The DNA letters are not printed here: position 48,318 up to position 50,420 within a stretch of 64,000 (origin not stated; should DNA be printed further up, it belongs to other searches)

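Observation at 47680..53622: Compact helicase-DUF1998-PLD (DrmA-DrmB-DrmC-like) defence operon with no methyltransferase in reach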

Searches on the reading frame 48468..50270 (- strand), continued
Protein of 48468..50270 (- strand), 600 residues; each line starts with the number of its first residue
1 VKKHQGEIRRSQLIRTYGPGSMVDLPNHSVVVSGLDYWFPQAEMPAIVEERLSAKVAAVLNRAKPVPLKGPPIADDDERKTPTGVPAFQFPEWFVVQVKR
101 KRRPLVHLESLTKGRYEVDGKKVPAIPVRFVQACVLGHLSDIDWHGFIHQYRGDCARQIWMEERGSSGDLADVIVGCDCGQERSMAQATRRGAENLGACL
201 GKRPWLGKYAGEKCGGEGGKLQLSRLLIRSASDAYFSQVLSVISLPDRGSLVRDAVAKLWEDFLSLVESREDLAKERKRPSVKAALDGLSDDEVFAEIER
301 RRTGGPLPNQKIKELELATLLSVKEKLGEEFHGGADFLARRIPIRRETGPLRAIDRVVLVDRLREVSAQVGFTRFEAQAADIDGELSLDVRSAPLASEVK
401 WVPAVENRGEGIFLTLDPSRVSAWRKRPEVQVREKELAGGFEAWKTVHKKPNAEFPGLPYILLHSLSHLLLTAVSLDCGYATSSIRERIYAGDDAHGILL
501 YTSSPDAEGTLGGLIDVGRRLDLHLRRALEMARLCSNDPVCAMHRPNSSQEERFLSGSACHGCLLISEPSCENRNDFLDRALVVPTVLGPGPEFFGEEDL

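Call 81: search_dna_similar(query=window:48471-50270:-, collection=plasmids, mode=protein, max_rows=15)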
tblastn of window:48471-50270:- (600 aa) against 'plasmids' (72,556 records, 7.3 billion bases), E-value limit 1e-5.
Records with a match: 77; places in all: 78; records where one place covers at least 80% of the query: 64.
Best place of each record, by identity: <60% 77.
By first word of the organism name: Bacillus 17; Nostoc 7; Rhizobium 6; Sinorhizobium 5; Deinococcus 4; Planktothrix 3; Lactiplantibacillus 3; Trichormus 2; Calothrix 2; Ensifer 2; and 23 more.
By predicted mobility (MOB-suite, as given by PLSDB): non-mobilizable 47; conjugative 20; mobilizable 10.
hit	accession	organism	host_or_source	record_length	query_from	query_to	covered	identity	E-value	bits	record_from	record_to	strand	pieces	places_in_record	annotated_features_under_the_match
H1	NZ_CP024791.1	Nostoc flagelliforme CCNUN1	cell culture,desert soil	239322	2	600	100%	52.2%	0e+0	584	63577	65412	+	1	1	DUF1998 domain-containing protein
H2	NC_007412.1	Trichormus variabilis ATCC 29413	-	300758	6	600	99%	52.4%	0e+0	578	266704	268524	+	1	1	DUF1998 domain-containing protein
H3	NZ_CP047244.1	Trichormus variabilis 0441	cell culture,thermal spring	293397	6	600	99%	52.4%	0e+0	578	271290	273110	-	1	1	DUF1998 domain-containing protein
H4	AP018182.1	Nostoc carneum NIES-2107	-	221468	6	600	99%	52.4%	0e+0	576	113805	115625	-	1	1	hypothetical protein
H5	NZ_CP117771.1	Nostoc sp. UHCC 0926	whole organism,lichen surface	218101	2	600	100%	51.8%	0e+0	579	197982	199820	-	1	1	DUF1998 domain-containing protein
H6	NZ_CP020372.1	Candidatus Thiodictyon syntrophicum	meromictic lake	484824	8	596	98%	51.8%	2e-168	539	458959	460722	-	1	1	DUF1998 domain-containing protein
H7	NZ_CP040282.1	Nostoc sp. C057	Phaeoceros,pure culture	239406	6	595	98%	51.5%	1e-179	570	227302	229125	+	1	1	DUF1998 domain-containing protein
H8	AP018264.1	Scytonema sp. NIES-4073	-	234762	6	595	98%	50.2%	5e-176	560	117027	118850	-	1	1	hypothetical protein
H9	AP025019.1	Calothrix sp. PCC 7716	-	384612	2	598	100%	47.9%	4e-159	511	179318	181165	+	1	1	hypothetical protein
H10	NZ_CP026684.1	Nostoc sp. 'Peltigera membranacea cyanobiont' N6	Lichen thallus,Peltigera membranacea ...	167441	3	600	100%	47.8%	4e-156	503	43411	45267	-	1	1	DUF1998 domain-containing protein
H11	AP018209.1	Calothrix brevissima NIES-22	-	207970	3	600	100%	47.5%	3e-156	503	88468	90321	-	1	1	hypothetical protein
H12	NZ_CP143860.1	Synechococcus elongatus IITB7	whole organism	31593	6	587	97%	41.3%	3e-116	387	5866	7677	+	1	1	DUF1998 domain-containing protein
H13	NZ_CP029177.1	Acidibrevibacterium fodinaquatile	cell culture,acidic mine water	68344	9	595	98%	40.3%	1e-111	374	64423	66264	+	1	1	DUF1998 domain-containing protein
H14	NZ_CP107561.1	Methylocystis sp. MJC1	whole organism,Alpine Peat Bogs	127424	9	595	98%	40.0%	2e-112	376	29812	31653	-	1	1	DUF1998 domain-containing protein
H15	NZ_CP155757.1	Sphingomonas parapaucimobilis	Chinese cabbage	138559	8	595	98%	39.8%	3e-99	338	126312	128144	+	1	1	DUF1998 domain-containing protein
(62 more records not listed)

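Call 82: search_dna_similar(query=window:48471-50270:-, collection=phages, mode=protein, max_rows=10)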
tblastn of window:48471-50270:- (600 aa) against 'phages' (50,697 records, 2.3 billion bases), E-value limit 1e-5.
No match.

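Call 83: get_annotated_region(hit=H2, flank=14000)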
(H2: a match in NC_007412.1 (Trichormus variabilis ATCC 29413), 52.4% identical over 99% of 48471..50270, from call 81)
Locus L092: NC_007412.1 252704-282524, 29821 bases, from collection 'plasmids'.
description: Trichormus variabilis ATCC 29413 plasmid C, complete sequence
organism: Trichormus variabilis ATCC 29413 (NCBI taxid 240292)
taxonomy: Bacteria; Cyanobacteriota; Cyanophyceae; Nostocales; Nostocaceae; Trichormus; Trichormus variabilis; Trichormus variabilis ATCC 29413
host: -; source: -; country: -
typing (MOB-suite, as given by PLSDB): conjugative; replicon rep_cluster_1671; relaxase MOBP; mating-pair formation MPF_T
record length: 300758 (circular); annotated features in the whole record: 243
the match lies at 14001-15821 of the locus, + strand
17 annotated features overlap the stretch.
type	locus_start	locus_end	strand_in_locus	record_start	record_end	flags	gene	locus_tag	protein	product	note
CDS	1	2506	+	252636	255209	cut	drmD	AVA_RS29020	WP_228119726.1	DISARM system SNF2-like helicase DrmD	-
CDS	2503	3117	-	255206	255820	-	-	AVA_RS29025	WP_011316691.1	hypothetical protein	-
CDS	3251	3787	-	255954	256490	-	-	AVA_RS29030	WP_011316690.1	hypothetical protein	-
CDS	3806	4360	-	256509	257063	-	-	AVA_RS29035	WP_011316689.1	GNAT family N-acetyltransferase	-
CDS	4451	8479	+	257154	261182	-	-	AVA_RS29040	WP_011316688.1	DNA methyltransferase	-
CDS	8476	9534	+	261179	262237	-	-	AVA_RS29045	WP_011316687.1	ATP-binding protein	-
CDS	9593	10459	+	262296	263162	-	-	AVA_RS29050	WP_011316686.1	DUF4435 domain-containing protein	-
CDS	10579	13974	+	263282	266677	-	drmA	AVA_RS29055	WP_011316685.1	DISARM system helicase DrmA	-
CDS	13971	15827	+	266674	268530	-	-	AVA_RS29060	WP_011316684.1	DUF1998 domain-containing protein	-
CDS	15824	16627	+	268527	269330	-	drmC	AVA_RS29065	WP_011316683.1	DISARM system phospholipase D-like protein DrmC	-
CDS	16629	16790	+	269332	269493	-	-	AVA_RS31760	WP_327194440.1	hypothetical protein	-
CDS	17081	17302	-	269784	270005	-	-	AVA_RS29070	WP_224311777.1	helix-turn-helix domain-containing protein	-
CDS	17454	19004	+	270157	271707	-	-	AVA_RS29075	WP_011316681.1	hypothetical protein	-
CDS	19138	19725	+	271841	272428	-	-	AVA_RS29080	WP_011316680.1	hypothetical protein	-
CDS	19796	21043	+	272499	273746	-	-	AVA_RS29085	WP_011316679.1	DNA cytosine methyltransferase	GO:0006304 - DNA modification [Evidence IEA]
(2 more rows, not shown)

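Call 84: find_encoding_contigs(protein=P0011, flank=10000, max_places=4)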
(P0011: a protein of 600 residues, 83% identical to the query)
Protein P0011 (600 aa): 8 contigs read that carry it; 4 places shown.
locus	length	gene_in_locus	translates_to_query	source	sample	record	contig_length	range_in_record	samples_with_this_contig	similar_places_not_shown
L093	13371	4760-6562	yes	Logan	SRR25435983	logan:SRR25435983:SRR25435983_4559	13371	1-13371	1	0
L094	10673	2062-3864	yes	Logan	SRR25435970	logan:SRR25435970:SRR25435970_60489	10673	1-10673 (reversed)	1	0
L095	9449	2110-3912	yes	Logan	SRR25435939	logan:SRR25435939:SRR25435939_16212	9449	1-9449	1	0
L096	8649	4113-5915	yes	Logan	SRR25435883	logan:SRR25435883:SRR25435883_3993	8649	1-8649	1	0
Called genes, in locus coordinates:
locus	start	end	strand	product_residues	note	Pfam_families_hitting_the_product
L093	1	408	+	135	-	?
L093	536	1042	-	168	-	-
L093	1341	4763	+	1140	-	PF00271:Helicase_C (weak)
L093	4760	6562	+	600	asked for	PF09369:MZB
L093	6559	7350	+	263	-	PF13091:PLDc_2, PF00614:PLDc (faint)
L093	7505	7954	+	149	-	PF14534:DUF4440, PF13474:SnoaL_3 (weak)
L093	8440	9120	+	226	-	-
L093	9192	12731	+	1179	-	PF02811:PHP, PF07733:DNA_pol3_alpha, PF17657:DNA_pol3_finger, PF14579:HHH_6, PF01336:tRNA_anti-codon (weak)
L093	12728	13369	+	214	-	?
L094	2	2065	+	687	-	?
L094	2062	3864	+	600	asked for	PF09369:MZB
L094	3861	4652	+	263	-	PF13091:PLDc_2, PF00614:PLDc (faint)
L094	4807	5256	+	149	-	PF14534:DUF4440, PF13474:SnoaL_3 (weak)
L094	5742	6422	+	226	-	-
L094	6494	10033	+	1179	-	PF02811:PHP, PF07733:DNA_pol3_alpha, PF17657:DNA_pol3_finger, PF14579:HHH_6, PF01336:tRNA_anti-codon (weak)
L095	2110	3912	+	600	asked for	PF09369:MZB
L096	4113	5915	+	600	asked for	PF09369:MZB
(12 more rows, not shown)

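Call 87: search_protein_families(library=pfam, proteins=[L087:5382-5711:-, L093:536-1042:-, L089:1444-1905:+, L089:2015-2518:+], max_evalue=0.01)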
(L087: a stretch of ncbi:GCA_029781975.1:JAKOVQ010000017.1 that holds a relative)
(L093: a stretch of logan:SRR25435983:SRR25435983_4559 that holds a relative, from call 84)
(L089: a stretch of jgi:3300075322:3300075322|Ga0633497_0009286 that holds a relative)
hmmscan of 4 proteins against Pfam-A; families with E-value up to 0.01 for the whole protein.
L087:5382-5711:- (109 aa): 2 families
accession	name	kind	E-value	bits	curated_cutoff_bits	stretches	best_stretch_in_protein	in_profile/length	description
PF12802.13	MarR_2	-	0.0011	19.5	27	1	12-55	7-51/61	MarR family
PF24033.1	DUF7342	-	0.0031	17.9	31.6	1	37-101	30-92/150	Family of unknown function (DUF7342)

L093:536-1042:- (168 aa): 4 families
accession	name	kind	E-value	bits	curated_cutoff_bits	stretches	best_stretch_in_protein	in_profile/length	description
PF09970.15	DUF2204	-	5.2e-05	23.4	20.3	1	17-150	2-137/181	Nucleotidyl transferase of unknown function (DUF2204)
PF08843.17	AbiEii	-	0.00012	22.6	22.5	1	26-91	7-75/238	Nucleotidyl transferase AbiEii toxin, Type IV TA system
PF19502.5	DUF6036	-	0.00072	19.8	23.6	1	31-75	19-59/164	Nucleotidyltransferase of unknown function (DUF6036)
PF10706.15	Aminoglyc_resit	-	0.0023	18.5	21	1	20-107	2-99/149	Aminoglycoside-2''-adenylyltransferase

L089:1444-1905:+ (153 aa): 0 families

L089:2015-2518:+ (167 aa): 0 families
